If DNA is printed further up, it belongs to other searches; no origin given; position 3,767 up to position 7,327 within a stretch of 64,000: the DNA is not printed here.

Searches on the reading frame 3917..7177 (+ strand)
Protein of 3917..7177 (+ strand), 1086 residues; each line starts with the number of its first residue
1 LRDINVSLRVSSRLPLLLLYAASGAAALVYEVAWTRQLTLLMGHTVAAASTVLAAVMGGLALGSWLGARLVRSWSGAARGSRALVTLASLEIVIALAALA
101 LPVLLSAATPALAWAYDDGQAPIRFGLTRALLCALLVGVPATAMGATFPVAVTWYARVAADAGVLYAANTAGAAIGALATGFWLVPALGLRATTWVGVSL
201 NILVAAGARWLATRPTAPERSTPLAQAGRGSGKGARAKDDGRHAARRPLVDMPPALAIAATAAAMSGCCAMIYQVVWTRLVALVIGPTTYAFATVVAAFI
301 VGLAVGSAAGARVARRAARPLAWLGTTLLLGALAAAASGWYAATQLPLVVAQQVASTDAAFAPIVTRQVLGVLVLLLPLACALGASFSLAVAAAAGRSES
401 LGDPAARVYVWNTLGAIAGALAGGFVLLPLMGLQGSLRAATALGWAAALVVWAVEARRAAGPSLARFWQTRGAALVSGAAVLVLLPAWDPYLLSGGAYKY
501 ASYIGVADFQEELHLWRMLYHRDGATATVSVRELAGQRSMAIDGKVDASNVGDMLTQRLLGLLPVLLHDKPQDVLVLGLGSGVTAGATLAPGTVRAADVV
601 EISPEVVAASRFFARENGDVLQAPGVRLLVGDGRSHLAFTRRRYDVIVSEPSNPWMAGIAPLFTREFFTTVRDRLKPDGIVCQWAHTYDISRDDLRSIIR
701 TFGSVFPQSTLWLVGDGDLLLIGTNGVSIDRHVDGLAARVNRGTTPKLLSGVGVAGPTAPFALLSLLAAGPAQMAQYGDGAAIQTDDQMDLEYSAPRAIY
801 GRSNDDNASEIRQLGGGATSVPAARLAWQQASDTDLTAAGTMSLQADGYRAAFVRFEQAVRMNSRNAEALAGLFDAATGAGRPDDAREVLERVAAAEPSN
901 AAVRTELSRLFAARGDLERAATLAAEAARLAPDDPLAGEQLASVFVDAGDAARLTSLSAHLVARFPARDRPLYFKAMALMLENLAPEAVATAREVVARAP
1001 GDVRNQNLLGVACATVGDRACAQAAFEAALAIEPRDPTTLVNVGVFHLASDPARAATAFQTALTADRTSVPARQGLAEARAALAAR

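Call 52: search_protein_families(library=pfam, proteins=[window:3917-7177:+], max_evalue=0.000001)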
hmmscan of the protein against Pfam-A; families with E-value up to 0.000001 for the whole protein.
window:3917-7177:+ (1086 aa): 4 families
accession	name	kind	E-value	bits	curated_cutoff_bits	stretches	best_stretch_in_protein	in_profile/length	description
PF01564.23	Spermine_synth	-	4.3e-17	62.7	22.9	1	557-709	5-156/186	Spermine/spermidine synthase domain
PF14559.12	TPR_19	-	3.3e-14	53.4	25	2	845-909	3-67/68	Tetratricopeptide repeat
PF13428.12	TPR_14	-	5.8e-11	42.4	23.5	0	868-910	2-44/44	Tetratricopeptide repeat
PF13432.12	TPR_16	-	2.7e-07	31.3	32.7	1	873-935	3-65/65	Tetratricopeptide repeat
